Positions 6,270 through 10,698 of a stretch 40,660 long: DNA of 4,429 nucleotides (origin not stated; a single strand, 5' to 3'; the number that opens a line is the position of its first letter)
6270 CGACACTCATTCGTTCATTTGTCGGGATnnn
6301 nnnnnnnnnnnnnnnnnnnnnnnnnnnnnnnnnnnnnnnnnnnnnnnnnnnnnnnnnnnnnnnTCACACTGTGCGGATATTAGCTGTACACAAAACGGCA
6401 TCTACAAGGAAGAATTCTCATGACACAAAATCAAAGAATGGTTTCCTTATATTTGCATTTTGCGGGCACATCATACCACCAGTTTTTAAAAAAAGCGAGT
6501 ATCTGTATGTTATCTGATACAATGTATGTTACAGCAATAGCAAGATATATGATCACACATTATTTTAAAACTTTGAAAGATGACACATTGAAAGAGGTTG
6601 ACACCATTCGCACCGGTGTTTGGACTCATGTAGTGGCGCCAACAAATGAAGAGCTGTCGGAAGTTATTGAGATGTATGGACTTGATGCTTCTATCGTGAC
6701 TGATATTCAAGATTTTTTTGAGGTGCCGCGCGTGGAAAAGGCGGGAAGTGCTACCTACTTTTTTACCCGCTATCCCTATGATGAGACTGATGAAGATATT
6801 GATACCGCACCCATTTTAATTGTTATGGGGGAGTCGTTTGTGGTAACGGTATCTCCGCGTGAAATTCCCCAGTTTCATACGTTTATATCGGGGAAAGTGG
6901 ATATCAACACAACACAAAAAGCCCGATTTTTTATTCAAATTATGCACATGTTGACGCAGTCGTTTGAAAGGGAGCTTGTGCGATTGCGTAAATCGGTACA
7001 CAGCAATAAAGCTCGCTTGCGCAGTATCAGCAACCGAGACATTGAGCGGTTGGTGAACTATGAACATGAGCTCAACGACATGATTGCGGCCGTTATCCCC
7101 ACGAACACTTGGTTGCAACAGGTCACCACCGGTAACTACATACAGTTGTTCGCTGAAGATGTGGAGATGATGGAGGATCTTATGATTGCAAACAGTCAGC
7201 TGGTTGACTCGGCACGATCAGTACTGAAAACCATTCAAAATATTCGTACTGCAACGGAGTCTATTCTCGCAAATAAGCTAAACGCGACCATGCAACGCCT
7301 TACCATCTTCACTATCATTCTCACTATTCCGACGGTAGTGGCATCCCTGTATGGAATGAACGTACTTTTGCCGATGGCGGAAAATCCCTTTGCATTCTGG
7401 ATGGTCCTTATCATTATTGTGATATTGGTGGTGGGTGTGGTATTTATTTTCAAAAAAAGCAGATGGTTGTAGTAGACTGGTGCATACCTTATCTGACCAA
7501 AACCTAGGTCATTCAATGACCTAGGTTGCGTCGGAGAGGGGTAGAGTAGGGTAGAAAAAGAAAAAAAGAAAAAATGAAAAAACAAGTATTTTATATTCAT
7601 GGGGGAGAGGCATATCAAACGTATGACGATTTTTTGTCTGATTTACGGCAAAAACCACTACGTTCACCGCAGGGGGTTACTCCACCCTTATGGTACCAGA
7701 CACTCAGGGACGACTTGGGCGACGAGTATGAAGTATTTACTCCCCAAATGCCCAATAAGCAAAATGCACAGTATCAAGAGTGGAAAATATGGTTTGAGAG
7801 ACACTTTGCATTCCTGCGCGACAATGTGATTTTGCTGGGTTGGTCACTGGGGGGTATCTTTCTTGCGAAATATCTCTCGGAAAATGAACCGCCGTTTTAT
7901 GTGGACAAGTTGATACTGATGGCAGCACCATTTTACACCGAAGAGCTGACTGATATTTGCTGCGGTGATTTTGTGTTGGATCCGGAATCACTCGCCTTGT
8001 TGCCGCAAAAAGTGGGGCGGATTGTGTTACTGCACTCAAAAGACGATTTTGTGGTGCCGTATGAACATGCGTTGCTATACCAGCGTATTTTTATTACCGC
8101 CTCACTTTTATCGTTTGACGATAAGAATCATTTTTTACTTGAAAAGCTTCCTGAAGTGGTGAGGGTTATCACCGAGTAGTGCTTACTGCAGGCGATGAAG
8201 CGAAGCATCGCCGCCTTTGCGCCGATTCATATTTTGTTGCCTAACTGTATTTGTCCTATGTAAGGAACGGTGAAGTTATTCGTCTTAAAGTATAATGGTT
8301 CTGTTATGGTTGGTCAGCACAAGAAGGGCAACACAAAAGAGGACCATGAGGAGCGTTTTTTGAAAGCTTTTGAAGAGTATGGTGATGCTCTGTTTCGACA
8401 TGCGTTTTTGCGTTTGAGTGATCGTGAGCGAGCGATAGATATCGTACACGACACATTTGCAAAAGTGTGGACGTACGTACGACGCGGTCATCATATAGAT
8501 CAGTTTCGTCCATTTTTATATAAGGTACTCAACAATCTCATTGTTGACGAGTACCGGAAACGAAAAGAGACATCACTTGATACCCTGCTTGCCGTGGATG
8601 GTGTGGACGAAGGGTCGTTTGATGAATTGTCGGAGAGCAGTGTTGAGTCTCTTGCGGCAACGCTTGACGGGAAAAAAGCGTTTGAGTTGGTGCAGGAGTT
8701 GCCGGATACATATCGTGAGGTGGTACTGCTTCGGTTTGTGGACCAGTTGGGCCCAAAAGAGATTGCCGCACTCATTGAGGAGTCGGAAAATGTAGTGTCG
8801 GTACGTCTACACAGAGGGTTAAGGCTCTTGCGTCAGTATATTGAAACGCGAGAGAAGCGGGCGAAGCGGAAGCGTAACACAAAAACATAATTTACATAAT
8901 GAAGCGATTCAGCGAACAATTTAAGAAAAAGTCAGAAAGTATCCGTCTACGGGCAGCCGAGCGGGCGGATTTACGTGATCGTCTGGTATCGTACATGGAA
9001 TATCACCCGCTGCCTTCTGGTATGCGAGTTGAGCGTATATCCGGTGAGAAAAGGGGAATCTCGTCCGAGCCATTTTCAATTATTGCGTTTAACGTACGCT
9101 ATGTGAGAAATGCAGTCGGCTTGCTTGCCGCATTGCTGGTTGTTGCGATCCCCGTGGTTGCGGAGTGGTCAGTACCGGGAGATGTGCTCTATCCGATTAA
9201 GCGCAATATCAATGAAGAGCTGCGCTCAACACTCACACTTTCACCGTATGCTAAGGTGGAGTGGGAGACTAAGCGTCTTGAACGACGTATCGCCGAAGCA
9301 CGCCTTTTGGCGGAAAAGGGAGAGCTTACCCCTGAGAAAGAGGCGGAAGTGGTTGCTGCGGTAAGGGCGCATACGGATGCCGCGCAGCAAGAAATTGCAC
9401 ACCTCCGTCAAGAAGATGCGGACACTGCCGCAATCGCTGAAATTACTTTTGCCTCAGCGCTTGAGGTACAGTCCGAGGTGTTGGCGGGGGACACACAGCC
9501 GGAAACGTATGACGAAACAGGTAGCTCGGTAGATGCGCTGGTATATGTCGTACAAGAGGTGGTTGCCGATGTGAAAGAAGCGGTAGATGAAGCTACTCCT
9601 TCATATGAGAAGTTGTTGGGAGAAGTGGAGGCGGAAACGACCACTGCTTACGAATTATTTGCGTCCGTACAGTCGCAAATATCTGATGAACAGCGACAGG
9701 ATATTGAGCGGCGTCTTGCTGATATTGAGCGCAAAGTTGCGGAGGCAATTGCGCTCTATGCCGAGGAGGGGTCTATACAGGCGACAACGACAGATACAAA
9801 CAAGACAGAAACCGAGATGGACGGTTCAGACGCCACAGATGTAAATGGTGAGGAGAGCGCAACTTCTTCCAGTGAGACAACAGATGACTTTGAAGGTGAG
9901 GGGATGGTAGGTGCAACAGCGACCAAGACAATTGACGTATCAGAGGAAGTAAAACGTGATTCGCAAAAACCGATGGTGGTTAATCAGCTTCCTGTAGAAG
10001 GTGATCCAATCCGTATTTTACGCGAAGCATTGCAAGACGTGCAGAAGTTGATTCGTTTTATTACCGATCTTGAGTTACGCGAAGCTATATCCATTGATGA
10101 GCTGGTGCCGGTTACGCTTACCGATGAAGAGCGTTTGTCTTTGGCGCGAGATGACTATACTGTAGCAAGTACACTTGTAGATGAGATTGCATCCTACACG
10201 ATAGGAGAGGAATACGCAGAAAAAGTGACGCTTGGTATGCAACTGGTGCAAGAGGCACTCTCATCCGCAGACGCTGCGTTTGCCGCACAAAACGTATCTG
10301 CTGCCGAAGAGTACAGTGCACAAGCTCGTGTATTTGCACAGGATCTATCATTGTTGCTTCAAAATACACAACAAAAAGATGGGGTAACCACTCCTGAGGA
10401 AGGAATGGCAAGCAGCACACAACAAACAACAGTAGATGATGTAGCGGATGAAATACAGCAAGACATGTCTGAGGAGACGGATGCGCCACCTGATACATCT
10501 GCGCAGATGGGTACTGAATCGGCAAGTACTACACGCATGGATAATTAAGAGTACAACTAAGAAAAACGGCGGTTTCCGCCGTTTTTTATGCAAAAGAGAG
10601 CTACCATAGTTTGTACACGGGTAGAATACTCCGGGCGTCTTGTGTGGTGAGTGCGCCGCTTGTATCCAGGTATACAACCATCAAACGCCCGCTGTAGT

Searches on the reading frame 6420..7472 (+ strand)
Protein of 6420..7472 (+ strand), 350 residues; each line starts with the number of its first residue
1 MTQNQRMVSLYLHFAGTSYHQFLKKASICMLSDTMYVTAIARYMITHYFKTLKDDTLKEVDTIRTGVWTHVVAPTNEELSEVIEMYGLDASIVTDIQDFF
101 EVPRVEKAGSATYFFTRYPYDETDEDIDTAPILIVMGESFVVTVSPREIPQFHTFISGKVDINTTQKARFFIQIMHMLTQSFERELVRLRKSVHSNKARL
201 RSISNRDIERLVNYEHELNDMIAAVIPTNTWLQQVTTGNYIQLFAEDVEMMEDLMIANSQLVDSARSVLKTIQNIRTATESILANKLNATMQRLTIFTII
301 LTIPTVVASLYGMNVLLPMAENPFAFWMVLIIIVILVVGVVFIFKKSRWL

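Call 6: search_protein_families(library=pfam, proteins=[window:6420-7472:+])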
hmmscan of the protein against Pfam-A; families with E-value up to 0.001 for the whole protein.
window:6420-7472:+ (350 aa): 1 family
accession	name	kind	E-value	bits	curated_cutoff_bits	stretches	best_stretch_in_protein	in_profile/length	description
PF01544.23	CorA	-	2.3e-45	155.6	27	1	66-346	4-292/292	CorA-like Mg2+ transporter protein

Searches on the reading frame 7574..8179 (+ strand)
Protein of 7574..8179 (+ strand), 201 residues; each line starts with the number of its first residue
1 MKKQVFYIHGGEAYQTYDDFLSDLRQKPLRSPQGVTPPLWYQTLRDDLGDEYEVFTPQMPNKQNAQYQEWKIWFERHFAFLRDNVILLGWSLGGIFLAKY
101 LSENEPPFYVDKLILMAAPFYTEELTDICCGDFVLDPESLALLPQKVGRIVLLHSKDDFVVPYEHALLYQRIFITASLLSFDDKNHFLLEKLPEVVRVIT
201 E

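Call 6: search_protein_families(library=pfam, proteins=[window:7574-8179:+])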
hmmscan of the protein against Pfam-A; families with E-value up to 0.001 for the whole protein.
window:7574-8179:+ (201 aa): 3 families
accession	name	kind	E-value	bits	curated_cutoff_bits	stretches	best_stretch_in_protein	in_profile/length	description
PF00561.26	Abhydrolase_1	-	5.5e-06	26.6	25.8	1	82-122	68-108/245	alpha/beta hydrolase fold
PF06821.19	Ser_hydrolase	-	3.6e-05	24.2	22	1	39-169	14-137/172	Serine hydrolase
PF12146.15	Hydrolase_4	-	0.00064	19.5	27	0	83-122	76-113/239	Serine aminopeptidase, S33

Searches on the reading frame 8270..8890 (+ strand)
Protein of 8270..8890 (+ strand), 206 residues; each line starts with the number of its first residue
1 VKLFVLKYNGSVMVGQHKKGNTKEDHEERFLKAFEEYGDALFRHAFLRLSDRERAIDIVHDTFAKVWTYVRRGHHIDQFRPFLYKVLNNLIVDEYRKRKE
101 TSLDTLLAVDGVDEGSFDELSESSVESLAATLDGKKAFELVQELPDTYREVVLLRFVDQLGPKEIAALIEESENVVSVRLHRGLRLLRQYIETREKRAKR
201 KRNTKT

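Call 6: search_protein_families(library=pfam, proteins=[window:8270-8890:+])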
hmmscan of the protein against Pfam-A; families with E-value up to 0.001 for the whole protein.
window:8270-8890:+ (206 aa): 3 families
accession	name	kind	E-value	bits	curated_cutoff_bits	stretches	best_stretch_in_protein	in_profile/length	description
PF08281.18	Sigma70_r4_2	-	1.2e-11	44.6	25.7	1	139-187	6-54/54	Sigma-70, region 4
PF04542.20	Sigma70_r2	-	3.1e-09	36.9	24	1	34-99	2-69/71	Sigma-70 region 2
PF04545.22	Sigma70_r4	-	1.5e-06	28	24.1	1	142-189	3-50/50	Sigma-70, region 4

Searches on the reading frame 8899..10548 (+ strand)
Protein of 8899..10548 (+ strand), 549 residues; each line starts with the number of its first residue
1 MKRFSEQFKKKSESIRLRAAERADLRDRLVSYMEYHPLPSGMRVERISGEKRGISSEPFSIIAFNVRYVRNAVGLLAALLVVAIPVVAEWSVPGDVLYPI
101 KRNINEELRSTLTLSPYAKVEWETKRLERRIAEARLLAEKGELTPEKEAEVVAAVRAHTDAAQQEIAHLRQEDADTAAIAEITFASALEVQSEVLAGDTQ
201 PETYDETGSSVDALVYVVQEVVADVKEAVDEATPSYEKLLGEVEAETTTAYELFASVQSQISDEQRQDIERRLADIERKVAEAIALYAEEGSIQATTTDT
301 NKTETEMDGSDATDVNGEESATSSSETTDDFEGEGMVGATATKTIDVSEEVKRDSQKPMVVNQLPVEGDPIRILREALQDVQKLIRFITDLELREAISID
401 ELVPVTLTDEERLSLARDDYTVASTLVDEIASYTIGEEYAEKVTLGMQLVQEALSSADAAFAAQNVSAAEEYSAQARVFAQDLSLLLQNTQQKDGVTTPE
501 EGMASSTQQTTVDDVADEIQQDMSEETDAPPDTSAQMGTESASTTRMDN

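Call 6: search_protein_families(library=pfam, proteins=[window:8899-10548:+])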
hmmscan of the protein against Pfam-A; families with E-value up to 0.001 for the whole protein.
window:8899-10548:+ (549 aa): 1 family
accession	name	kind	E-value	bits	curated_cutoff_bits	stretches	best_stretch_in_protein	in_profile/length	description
PF18915.5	DUF5667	-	3e-09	37.6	27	1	92-177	3-84/99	Domain of unknown function (DUF5667)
